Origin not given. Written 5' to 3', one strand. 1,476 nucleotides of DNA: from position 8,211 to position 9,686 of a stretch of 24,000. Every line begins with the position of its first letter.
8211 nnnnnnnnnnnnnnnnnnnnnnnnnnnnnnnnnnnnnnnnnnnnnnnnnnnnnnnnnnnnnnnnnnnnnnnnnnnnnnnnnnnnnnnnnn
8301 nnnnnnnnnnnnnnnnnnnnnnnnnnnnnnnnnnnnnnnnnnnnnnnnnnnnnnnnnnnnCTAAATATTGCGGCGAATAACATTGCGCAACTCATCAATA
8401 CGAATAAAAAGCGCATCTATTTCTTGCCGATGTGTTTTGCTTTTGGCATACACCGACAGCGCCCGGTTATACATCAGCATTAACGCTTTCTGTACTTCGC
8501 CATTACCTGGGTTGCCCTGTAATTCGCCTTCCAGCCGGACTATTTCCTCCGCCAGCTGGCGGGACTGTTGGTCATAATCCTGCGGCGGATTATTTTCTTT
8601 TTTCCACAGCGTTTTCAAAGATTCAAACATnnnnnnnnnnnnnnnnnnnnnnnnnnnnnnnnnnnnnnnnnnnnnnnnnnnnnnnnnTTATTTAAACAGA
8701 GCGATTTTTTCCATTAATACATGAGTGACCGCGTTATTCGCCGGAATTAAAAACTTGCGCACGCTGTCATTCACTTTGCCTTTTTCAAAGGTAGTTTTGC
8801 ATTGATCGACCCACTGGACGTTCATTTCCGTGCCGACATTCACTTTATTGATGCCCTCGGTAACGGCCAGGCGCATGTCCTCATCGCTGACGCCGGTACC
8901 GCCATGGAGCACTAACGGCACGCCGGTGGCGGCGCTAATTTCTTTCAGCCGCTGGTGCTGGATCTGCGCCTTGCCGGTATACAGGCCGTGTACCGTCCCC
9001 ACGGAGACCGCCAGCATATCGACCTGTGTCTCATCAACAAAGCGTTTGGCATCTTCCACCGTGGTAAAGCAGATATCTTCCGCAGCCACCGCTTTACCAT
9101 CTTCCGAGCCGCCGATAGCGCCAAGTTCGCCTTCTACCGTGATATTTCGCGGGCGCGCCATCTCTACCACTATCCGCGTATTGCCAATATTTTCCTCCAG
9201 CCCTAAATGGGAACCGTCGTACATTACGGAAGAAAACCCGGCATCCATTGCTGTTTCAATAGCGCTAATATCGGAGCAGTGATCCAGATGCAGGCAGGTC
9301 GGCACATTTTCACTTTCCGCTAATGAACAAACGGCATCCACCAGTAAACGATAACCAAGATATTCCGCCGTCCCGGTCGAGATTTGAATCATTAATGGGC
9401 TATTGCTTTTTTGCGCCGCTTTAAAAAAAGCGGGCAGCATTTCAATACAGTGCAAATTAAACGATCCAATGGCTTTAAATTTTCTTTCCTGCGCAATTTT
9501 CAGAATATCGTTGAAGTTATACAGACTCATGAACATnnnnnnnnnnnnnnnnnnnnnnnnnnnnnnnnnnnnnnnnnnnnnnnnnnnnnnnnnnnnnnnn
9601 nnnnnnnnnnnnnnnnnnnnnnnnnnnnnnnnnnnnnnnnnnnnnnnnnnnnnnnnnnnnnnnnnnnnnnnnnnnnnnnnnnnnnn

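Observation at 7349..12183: Orphan seven-gene operon: PfkA-like kinase, Asc-family PTS (EIIB, EIIC, EIIA), class II aldolase, an unknown 89-aa protein and a P-loop kinase, with no cognate regulator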

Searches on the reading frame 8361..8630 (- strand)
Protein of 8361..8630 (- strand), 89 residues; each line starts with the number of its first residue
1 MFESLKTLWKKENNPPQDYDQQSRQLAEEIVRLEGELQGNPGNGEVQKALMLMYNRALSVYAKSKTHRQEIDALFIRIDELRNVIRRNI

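Call 3: search_protein_families(library=pfam, proteins=[window:8361-8630:-], max_evalue=0.01)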
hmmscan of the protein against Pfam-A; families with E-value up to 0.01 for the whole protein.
window:8361-8630:- (89 aa): 0 families

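Call 4: search_protein_families(library=ncbifam, proteins=[window:8361-8630:-], max_evalue=0.01)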
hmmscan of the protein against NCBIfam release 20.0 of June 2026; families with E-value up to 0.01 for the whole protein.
window:8361-8630:- (89 aa): 0 families

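Call 23: search_solved_structures(query=window:8361-8630:-, max_evalue=10, show_alignments=2)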
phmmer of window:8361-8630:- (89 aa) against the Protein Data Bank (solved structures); distinct sequences matched with E-value up to 10: 8.
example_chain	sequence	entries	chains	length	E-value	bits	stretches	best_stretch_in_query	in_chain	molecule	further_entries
8f6r_A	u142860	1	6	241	1.4e-05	28.5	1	19-54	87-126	De novo designed oligomeric protein C6-79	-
6n4n_C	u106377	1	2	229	0.00016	25.2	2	20-63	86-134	Rosetta-designed danoprevir/NS3a complex reader 2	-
7unj_A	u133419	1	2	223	0.00028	24.3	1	20-57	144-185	SP1-ZnPPaM designed chlorophyll dimer protein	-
6xss_A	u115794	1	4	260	0.00051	23.5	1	20-55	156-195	C4_nat_HFuse-7900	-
5cwp_A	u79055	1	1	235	0.00052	23.5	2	19-55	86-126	Designed helical repeat protein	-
9drl_A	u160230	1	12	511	0.037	17.6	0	20-55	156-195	T33-549_B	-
2r5s_A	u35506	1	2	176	0.55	13.9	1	21-56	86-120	Uncharacterized protein VP0806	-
6dju_A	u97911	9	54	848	3.3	11.4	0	5-62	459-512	Chaperone protein ClpB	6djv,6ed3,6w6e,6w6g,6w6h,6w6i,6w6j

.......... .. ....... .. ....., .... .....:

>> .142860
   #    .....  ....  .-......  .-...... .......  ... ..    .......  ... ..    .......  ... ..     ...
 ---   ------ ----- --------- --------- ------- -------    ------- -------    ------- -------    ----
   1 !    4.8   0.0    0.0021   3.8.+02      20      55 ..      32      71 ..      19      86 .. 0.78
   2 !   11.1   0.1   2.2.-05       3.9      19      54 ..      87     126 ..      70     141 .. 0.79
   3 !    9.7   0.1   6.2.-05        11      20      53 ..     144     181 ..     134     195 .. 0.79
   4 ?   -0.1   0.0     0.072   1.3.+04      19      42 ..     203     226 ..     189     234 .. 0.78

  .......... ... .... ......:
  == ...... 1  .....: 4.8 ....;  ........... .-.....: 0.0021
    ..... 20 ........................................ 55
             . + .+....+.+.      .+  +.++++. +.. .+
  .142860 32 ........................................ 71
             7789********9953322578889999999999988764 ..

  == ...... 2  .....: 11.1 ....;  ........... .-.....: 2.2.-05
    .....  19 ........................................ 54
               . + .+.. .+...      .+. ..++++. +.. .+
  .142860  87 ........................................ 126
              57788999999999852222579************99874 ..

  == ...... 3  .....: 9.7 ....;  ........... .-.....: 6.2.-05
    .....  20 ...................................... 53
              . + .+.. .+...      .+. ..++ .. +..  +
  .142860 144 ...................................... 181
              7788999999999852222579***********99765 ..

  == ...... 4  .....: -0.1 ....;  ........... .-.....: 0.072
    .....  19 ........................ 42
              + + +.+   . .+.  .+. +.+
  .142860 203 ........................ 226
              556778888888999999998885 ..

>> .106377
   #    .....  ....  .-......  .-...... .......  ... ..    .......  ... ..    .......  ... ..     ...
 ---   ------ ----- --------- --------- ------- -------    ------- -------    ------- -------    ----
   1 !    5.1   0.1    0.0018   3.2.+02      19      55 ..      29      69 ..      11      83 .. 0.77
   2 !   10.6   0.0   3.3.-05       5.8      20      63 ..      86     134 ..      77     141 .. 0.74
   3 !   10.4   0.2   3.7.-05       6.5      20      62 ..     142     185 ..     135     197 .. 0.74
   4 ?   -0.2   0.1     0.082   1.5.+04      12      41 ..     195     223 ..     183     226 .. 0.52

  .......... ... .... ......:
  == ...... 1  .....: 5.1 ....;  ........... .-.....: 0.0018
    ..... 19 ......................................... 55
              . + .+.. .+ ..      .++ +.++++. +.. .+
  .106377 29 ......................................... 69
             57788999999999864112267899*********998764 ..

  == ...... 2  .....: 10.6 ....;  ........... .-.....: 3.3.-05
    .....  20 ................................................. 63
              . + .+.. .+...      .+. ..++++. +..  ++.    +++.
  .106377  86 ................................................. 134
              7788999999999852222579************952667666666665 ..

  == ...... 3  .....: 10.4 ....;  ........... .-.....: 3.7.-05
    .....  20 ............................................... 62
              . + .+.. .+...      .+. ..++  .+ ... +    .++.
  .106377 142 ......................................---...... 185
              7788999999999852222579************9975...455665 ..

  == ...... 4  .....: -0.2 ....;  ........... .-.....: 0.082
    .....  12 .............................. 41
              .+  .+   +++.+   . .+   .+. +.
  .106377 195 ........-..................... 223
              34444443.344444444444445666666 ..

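Call 30: find_homologous_proteins(query=window:8361-8630:-, max_evalue=0.001)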
Query window:8361-8630:- (89 aa): 134 proteins with E <= 0.001 among 134 candidates; the best 120 are listed.
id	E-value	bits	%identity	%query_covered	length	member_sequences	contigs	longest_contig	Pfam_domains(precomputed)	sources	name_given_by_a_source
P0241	1.5e-49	183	97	100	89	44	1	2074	-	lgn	-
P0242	3.0e-48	179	96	100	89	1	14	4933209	-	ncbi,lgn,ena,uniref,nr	ncbi:hypothetical protein [Citrobacter werkmanii]|uniref:hypothetical protein n=1 Tax=Citrobacter we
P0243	2.3e-47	176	94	100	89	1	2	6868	-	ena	-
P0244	1.6e-46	173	93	100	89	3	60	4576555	-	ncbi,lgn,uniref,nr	ncbi:TPA_asm: hypothetical protein GND03_003518 [Salmonella enterica subsp. houtenae serovar 16:z4,z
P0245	4.9e-45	169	90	100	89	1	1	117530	-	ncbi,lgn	ncbi:TPA: hypothetical protein ACNVBX_004475 [Klebsiella oxytoca]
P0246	4.9e-45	169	90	100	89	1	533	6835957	-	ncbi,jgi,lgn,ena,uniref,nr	ncbi:hypothetical protein ACRFV7_003890 [Klebsiella oxytoca]|uniref:Uncharacterized protein n=1 Tax=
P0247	5.5e-45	168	89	100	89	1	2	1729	-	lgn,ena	-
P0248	6.9e-45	168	89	100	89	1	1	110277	-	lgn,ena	-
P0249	1.1e-44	167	88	100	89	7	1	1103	-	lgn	-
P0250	1.1e-44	167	88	100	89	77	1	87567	-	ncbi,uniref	ncbi:hypothetical protein ABK898_23530 [Klebsiella sp. KE9038]|uniref:hypothetical protein n=1 Tax=K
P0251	1.8e-44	167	89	100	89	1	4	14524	-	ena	-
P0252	1.9e-44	167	89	100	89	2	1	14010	-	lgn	-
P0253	1.9e-44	167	89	100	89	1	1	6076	-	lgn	-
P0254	1.9e-44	167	89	100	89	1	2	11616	-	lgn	-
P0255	1.9e-44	167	89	100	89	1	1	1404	-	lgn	-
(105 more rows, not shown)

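Call 42: predict_structure(alignment_id=A2)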
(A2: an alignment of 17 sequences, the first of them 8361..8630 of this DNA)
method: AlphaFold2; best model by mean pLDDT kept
length: 89 residues; sequences in the alignment: 17
mean_pLDDT: 80.2   pTM: 0.63
mean pLDDT of the five models: 80.2, 79.7, 79.4, 78.6, 76.6
residues with pLDDT >= 90: 34; 70-90: 37; 50-70: 3; < 50: 15
segments of 3 or more residues with pLDDT < 50: 1-15
pLDDT, mean of each block of 10 residues (from residue 1): 47 57 89 89 89 91 85 91 84
secondary structure, 60 per line:
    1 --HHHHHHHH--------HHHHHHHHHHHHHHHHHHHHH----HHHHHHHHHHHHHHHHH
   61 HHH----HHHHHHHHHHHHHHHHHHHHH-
elements in order: H3-10 H19-39 H44-63 H68-88

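Call 46: fold_search(model_id=the predicted structure, library=pdb)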
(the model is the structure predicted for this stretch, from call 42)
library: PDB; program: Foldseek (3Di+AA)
matches with E <= 10: 201; with E <= 0.001: 0
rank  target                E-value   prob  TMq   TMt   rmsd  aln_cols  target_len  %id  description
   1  4hwh_C                8.0e-01  0.85  0.51  0.53   4.0        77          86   12  Crystal structure of ATBAG4 (released 2013-05-29)
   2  8rdu_B                8.0e-01  0.80  0.51  0.53   8.2        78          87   22  Conformational Landscape of the Type V-K CRISPR-associated TransposonIntegration Assembly CAST V-K composite map (released 2024-06-19)
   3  4v5z_Ao               1.0e+00  0.66  0.50  0.52  10.6        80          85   14  Structure of a mammalian 80S ribosome obtained by docking homology models of the RNA and proteins into an 8.7 A cryo- (released 2014-07-09)
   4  1a32                  1.1e+00  0.66  0.50  0.53   9.6        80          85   15  RIBOSOMAL PROTEIN S15 FROM BACILLUS STEAROTHERMOPHILUS (released 1998-05-27)
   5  4hwh_D                1.3e+00  0.75  0.52  0.53   4.0        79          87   11  Crystal structure of ATBAG4 (released 2013-05-29)
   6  7t2y_A                1.4e+00  0.94  0.66  0.58   2.6        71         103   11  X-ray structure of a designed cold unfolding four helix bundle (released 2022-03-02)
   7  2lqg_MODEL_1_A        1.4e+00  0.25  0.39  0.30   6.3        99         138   19  Solution Structure of the R4 domain of talin (released 2013-02-13)
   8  5xns_A                1.5e+00  0.11  0.26  0.07  17.3        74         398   22  Crystal structure of the Smc head domain with an extended coiled coil bound to the C-terminal domain of ScpA derived f (released 2017-08-02)
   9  4hwh_A                1.6e+00  0.28  0.37  0.38   5.4        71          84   15  Crystal structure of ATBAG4 (released 2013-05-29)
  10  2kcl_MODEL_1_A        1.6e+00  0.16  0.30  0.27  12.3        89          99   13  Solution NMR structure of tetratricopeptide repeat domain protein SrU_0103 from Salinibacter ruber, Northeast  (released 2009-01-06)
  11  3uum_B                1.6e+00  0.08  0.25  0.20  17.4        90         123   12  Crystal Structure of N-terminal first spectrin repeat of utrophin (released 2012-09-19)
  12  3u3b_A                1.7e+00  0.92  0.67  0.58   2.6        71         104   10  Crystal Structure of Computationally Redesigned Four-Helix Bundle (released 2012-06-13)
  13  6o8z_o                2.0e+00  0.38  0.48  0.48  11.8        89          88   18  Cryo-EM image reconstruction of the 70S Ribosome Enterococcus faecalis Class04 (released 2020-09-16)
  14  8cwo_O                2.1e+00  0.44  0.43  0.44   5.7        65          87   26  Cutibacterium acnes 30S ribosomal subunit with Sarecycline bound, body domain only in the local refined map (released 2023-03-15)
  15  6ha1_o                2.1e+00  0.41  0.49  0.52  10.6        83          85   16  Cryo-EM structure of a 70S Bacillus subtilis ribosome translating the ErmD leader peptide in complex with telithromyci (released 2018-08-29)
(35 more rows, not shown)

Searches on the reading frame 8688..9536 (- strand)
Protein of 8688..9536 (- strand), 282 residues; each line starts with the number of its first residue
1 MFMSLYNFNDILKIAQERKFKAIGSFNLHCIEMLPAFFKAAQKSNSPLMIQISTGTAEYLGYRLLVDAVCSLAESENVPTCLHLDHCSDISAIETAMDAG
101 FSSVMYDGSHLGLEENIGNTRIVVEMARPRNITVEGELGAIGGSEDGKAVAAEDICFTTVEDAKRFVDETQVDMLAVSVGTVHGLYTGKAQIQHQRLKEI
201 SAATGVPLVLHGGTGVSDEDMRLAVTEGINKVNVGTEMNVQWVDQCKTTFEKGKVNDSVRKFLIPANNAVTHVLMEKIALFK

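Call 3: search_protein_families(library=pfam, proteins=[window:8688-9536:-], max_evalue=0.01)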
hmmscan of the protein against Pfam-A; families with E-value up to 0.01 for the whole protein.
window:8688-9536:- (282 aa): 1 family
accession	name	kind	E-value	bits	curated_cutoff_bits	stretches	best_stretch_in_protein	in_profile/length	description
PF01116.26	F_bP_aldolase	-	3.9e-89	299.3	25.5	1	7-282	2-273/277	Fructose-bisphosphate aldolase class-II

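Call 4: search_protein_families(library=ncbifam, proteins=[window:8688-9536:-], max_evalue=0.01)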
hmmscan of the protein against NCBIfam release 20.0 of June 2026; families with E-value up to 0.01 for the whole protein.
window:8688-9536:- (282 aa): 21 families
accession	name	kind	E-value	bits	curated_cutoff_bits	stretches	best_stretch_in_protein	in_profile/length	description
TIGR01859.1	fruc_bis_ald_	equivalog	6.2e-85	285.3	343.05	1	7-281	3-276/282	class II fructose-1,6-bisphosphate aldolase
NF009497.0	PRK12857.1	equivalog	1.1e-77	261.1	423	1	3-281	1-278/284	class II fructose-1,6-bisphosphate aldolase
TIGR00167.1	cbbA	subfamily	2.4e-77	260.1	215.6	1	3-281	1-284/290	ketose-bisphosphate aldolase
NF009374.0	PRK12737.1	subfamily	1.3e-75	254.1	383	1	5-280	3-277/284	tagatose-bisphosphate aldolase subunit GatY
NF006626.0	PRK09195.1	subfamily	1.4e-70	237.6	384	1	7-279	5-276/284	tagatose-bisphosphate aldolase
NF005284.0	PRK06801.1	equivalog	2.8e-70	236.9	406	1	3-281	1-280/286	ketose 1,6-bisphosphate aldolase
NF005288.0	PRK06806.1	equivalog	2.7e-67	226.9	396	1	3-257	1-252/281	class II fructose-bisphosphate aldolase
TIGR01858.1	tag_bisphos_ald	equivalog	3.2e-65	220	443.55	1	9-279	5-274/282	tagatose bisphosphate family class II aldolase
NF005943.0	PRK07998.1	equivalog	5.2e-64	216.4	364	1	3-280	1-274/283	class II aldolase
NF006042.0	PRK08185.1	subfamily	1.5e-62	211.5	405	1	5-282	2-279/287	hypothetical protein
NF006376.0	PRK08610.1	equivalog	1.9e-60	205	527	1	3-281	1-279/286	class II fructose-bisphosphate aldolase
NF005823.0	PRK07709.1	equivalog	3.1e-59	201.1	545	1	3-281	1-279/285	class II fructose-bisphosphate aldolase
NF004493.0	PRK05835.1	equivalog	1.1e-55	189.1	558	2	7-219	4-218/307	class II fructose-bisphosphate aldolase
NF009375.0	PRK12738.1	equivalog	1.2e-53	182.2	542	1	3-279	1-276/286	tagatose-bisphosphate aldolase subunit KbaY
NF005590.0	PRK07315.1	equivalog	8.9e-51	172.9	443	1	10-281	8-287/293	class II fructose-bisphosphate aldolase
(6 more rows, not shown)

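Call 22: search_solved_structures(query=window:8688-9536:-, max_evalue=1e-30)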
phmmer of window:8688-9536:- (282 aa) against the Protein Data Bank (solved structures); distinct sequences matched with E-value up to 1e-30: 17.
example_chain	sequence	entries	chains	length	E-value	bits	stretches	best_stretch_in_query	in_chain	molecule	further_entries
7ncc_A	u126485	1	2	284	4.3e-56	193.5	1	4-278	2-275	Putative class II fructose-1,6-bisphosphate aldolase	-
3q94_A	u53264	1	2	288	2.6e-55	191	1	3-279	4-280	Fructose-bisphosphate aldolase, class II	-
8q57_A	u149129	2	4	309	1.6e-53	185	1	3-242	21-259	Tagatose-1,6-bisphosphate aldolase kbaY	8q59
4to8_A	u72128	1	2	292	2e-53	184.8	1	5-279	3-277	Fructose-1,6-bisphosphate aldolase, class II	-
8q58_A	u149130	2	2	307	1.1e-52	182.3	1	21-243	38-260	Ketose-bisphosphate aldolase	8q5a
5ucs_A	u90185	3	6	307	2.3e-52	181.2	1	8-220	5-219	Fructose-bisphosphate aldolase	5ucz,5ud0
7nc7_A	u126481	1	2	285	3.7e-52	180.6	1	6-278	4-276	Fructose-bisphosphate aldolase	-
3c4u_A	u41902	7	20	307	1.2e-51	179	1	8-220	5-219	Fructose-bisphosphate aldolase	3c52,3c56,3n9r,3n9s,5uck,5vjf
5ucn_A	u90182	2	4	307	8e-51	176.2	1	8-220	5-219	Fructose-bisphosphate aldolase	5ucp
5ud1_A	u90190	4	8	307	1.5e-50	175.3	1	8-220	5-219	Fructose-bisphosphate aldolase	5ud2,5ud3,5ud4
1rv8_A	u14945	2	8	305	1.9e-49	171.7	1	10-219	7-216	fructose-1,6-bisphosphate aldolase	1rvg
1gvf_A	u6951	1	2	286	6.1e-49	170.1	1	6-278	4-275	TAGATOSE-BISPHOSPHATE ALDOLASE AGAY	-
2fjk_A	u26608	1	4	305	1.8e-47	165.2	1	11-219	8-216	Fructose-bisphosphate aldolase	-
2isv_A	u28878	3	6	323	3.5e-44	154.4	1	11-218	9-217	Putative fructose-1,6-bisphosphate aldolase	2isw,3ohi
3gak_A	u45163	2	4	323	4.9e-44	154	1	11-218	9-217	Fructose-bisphosphate aldolase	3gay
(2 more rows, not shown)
